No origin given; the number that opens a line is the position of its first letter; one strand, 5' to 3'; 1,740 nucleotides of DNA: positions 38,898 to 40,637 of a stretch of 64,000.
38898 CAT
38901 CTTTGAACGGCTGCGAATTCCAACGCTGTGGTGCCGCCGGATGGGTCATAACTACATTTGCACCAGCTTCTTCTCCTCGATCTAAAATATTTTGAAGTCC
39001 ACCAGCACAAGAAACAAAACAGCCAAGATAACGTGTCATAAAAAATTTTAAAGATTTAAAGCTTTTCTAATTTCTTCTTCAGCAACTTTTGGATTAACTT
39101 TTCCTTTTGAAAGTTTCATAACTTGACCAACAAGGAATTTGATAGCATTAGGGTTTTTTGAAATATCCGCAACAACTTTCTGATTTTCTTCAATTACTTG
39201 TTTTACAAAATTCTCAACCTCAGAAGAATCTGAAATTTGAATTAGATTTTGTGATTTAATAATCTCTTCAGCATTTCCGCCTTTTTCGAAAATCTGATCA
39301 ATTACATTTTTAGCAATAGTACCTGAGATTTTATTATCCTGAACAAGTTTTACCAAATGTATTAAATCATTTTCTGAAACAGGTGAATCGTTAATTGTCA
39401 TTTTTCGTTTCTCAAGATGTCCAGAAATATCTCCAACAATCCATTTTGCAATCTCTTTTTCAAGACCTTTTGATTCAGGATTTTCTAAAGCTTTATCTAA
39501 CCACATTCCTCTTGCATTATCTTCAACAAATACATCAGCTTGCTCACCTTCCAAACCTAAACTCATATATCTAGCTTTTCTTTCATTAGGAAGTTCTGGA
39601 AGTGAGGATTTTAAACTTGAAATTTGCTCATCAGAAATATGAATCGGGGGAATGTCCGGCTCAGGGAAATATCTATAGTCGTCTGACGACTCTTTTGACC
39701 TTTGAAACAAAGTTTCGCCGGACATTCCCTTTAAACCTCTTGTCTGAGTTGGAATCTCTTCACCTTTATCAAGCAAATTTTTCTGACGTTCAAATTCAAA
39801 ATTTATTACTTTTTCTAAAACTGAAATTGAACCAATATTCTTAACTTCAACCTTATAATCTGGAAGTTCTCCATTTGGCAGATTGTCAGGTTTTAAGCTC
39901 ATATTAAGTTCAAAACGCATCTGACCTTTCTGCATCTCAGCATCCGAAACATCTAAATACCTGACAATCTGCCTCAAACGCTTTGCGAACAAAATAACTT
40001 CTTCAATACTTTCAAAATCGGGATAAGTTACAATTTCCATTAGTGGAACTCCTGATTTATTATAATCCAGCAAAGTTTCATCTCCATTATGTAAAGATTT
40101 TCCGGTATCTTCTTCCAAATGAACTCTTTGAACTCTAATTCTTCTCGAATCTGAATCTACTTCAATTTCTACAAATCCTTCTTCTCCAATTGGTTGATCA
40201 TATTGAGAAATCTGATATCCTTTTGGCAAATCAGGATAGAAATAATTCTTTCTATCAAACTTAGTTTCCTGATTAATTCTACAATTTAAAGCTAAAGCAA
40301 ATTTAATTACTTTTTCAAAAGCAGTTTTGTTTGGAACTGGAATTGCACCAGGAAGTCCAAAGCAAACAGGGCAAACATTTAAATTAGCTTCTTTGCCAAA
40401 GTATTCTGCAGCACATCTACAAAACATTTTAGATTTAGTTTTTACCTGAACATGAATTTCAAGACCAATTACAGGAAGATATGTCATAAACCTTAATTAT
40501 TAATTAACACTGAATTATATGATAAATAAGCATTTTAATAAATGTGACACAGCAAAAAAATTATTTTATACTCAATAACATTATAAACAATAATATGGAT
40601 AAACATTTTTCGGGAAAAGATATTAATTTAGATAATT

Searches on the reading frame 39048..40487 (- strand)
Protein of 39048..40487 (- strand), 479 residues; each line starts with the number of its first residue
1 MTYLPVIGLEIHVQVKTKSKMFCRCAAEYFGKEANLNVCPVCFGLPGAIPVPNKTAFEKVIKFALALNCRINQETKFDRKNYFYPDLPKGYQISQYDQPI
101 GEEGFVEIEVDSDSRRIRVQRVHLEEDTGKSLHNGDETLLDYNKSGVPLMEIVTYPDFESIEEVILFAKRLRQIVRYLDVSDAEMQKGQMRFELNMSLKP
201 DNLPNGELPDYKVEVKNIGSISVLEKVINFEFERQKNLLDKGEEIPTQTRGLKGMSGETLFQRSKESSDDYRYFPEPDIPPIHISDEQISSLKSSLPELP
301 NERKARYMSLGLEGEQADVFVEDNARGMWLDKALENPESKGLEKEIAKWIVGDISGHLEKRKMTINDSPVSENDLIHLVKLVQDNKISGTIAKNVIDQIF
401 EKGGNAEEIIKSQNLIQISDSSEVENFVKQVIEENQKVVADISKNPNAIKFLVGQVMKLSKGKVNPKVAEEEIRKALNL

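Call 32: search_protein_families(library=pfam, proteins=[window:39048-40487:-], max_evalue=0.001)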
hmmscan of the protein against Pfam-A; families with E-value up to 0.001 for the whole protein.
window:39048-40487:- (479 aa): 2 families
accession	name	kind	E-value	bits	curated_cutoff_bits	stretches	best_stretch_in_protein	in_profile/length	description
PF02934.20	GatB_N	-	6.8e-108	360.5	23.4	1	6-289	2-276/277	GatB/GatE catalytic domain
PF02637.23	GatB_Yqey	-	6.6e-41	140.1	27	1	342-477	12-148/148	GatB domain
